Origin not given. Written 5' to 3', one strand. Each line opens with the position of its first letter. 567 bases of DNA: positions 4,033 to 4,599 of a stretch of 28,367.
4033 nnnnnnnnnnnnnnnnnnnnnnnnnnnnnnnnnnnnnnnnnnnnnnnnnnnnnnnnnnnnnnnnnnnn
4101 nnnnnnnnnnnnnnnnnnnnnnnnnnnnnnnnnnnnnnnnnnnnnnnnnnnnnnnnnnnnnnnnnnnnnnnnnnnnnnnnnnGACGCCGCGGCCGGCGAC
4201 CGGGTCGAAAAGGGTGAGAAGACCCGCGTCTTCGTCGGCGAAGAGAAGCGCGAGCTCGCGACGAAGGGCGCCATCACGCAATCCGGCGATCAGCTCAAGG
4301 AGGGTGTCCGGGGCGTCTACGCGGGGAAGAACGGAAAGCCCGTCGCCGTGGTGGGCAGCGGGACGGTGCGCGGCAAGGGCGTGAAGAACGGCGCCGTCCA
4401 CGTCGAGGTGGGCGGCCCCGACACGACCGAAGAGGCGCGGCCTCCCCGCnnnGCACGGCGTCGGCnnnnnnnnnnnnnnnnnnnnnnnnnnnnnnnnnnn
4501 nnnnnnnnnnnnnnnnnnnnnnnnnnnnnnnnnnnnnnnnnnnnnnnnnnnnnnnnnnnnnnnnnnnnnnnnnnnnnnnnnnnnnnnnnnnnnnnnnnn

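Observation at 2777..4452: Orphan DUF1795 (EagT6-like) chaperone translationally coupled to a lysine-rich, H1-tailed protein of lower GC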

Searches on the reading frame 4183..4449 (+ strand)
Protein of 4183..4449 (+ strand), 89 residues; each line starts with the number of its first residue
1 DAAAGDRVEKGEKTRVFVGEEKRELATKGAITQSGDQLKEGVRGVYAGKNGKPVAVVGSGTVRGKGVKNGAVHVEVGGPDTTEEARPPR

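Call 34: search_solved_structures(query=A2, max_evalue=10, show_alignments=3)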
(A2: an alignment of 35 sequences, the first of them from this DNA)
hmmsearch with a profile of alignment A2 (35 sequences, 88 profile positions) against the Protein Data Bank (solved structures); distinct sequences matched with E-value up to 10: 7.
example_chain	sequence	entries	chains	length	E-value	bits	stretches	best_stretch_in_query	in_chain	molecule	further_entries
9rce_c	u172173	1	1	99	1.5e-09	40.8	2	37-77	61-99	SalCis10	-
6ox6_A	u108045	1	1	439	1.2e-05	28.3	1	37-80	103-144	Tas1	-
7pq5_L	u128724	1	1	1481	9.5e-05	25.4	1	9-77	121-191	Tre23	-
4jiv_D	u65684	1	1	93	0.00044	23.3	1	31-76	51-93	Putative uncharacterized protein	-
8gra_J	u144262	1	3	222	0.064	16.3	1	27-79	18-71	Type VI secretion system spike protein Paar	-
7dc0_A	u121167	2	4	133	0.11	15.6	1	14-53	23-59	Lectin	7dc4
9f4a_BB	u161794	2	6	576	5.1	10.3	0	50-81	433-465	Baseplate central spike protein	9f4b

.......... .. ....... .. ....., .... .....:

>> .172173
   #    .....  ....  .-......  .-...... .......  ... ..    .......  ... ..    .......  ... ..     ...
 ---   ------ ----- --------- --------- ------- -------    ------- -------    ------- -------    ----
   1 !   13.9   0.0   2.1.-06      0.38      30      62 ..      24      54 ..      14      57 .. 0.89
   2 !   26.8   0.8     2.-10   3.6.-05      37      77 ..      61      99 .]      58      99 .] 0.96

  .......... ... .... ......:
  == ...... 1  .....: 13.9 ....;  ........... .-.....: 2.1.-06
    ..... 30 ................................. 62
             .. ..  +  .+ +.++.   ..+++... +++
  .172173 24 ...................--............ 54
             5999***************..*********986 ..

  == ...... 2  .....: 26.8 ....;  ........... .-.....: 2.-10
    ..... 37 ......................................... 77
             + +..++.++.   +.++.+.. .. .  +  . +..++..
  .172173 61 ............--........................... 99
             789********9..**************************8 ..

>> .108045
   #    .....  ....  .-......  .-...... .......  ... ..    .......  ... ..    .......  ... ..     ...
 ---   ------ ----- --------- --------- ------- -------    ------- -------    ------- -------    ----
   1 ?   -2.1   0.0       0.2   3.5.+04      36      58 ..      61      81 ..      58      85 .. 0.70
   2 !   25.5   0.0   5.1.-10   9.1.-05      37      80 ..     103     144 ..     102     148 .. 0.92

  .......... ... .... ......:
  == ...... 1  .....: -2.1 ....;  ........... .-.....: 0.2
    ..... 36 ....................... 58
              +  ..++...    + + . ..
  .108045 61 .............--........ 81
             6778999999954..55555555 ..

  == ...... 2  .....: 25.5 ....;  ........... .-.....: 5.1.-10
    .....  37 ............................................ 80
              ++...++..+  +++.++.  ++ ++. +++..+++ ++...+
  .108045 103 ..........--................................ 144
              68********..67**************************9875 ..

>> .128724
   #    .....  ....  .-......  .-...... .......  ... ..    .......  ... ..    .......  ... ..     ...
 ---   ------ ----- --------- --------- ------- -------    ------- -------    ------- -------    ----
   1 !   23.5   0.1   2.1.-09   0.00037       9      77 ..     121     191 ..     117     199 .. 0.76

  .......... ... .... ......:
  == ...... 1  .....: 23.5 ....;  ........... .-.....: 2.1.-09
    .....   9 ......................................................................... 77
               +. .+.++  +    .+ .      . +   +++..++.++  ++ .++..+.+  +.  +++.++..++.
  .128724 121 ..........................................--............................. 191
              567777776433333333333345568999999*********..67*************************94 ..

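Call 35: search_protein_families(library=pfam, alignment_id=A2, max_evalue=1)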
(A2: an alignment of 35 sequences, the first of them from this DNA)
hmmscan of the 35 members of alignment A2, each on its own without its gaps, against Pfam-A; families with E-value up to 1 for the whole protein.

A. member 1, seq(89 aa): 0 families

B. families by the number of members that match (of 35 scanned): 2 families
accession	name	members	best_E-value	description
PF05488.18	PAAR_motif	21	4.3e-12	PAAR motif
PF17309.7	DUF5356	1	0.17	Family of unknown function (DUF5356)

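Call 57: predict_structure(alignment_id=A2)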
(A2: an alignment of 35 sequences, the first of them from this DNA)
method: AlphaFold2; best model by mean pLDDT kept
length: 89 residues; sequences in the alignment: 35
mean_pLDDT: 84.8   pTM: 0.73
mean pLDDT of the five models: 84.8, 83.6, 81.3, 77.4, 61.2
residues with pLDDT >= 90: 35; 70-90: 47; 50-70: 4; < 50: 3
segments of 3 or more residues with pLDDT < 50: 1-3
pLDDT, mean of each block of 10 residues (from residue 1): 67 78 89 92 90 91 88 85 82
secondary structure, 60 per line:
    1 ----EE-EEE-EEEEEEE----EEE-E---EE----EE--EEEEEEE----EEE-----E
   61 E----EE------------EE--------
elements in order: E8-10 E12-18 E23-25 E41-47 E52-54

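Call 60: fold_search(model_id=the predicted structure, library=pdb)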
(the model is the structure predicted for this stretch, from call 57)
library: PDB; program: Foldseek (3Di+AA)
matches with E <= 10: 72; with E <= 0.001: 0
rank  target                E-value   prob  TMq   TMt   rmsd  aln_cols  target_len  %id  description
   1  4ku0_D                2.9e-01  0.82  0.55  0.52   5.7       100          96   12  Enterobacteria phage T4 gp5.4 PAAR repeat protein in complex with T4 gp5 beta-helix fragment (released 2014-05-21)
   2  6p1z_D                5.5e-01  0.75  0.46  0.47   2.7        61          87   16  Bacteriophage phiKZ gp163.1 PAAR repeat protein in complex with the C-terminal part of the T4 gp5 beta-helical domain (released 2020-05-27)
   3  9vyi                  6.2e-01  0.63  0.53  0.51   3.3        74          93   18  Cryo-EM structure of bacteriophage P1 baseplate in C1 (released 2025-10-22)
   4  9f4b_BA               1.4e+00  0.35  0.51  0.47   4.9        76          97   16  Pre-assembled baseplate cup of Klebsiella phage KP1 variant vB_Kpn_Lilla1 (released 2025-05-14)
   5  4jiw_D                1.6e+00  0.44  0.54  0.52   4.3        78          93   17  c1882 PAAR-repeat protein from Escherichia coli in complex with a VgrG-like beta-helix that is based on a fragment of  (released 2013-08-14)
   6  4jiv_D                2.0e+00  0.23  0.44  0.43   6.7        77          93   19  VCA0105 PAAR-repeat protein from Vibrio cholerae in complex with a VgrG-like beta-helix that is based on a fragment of (released 2013-08-14)
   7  5t2a_U                2.4e+00  0.03  0.21  0.16   9.2        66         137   20  CryoEM structure of the Leishmania donovani 80S ribosome at 2.9 Angstrom resolution (released 2017-01-25)
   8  9qf4_BJ               2.4e+00  0.02  0.23  0.16  11.4        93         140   20  Structure of P. furiosus 70S ribosome grown at 95 degC (released 2025-11-05)
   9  8a3d_P                2.4e+00  0.02  0.17  0.13  11.4        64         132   19  Human mature large subunit of the ribosome with eIF6 and homoharringtonine bound (released 2023-03-08)
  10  6qkl_E                2.7e+00  0.04  0.23  0.18   5.8        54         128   28  Mechanism of eIF6 release from the nascent 60S ribosomal subunit (released 2019-03-20)
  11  7qca_LV0              2.7e+00  0.01  0.16  0.12   8.2        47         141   34  Spraguea lophii ribosome (released 2022-11-30)
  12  6mx4_F                2.9e+00  0.02  0.18  0.11   8.6        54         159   15  CryoEM structure of chimeric Eastern Equine Encephalitis Virus (released 2018-12-19)
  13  3j16_I                3.0e+00  0.03  0.23  0.17   6.6        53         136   26  Models of ribosome-bound Dom34p and Rli1p and their ribosomal binding partners (released 2012-02-22)
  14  7ow7_Q                3.0e+00  0.02  0.18  0.14  11.1        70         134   23  EIF6-bound large subunit of the human ribosome (released 2022-10-05)
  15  5aj0_AV               3.2e+00  0.03  0.23  0.18   6.5        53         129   24  Cryo electron microscopy of actively translating human polysomes (POST state). (released 2015-05-20)
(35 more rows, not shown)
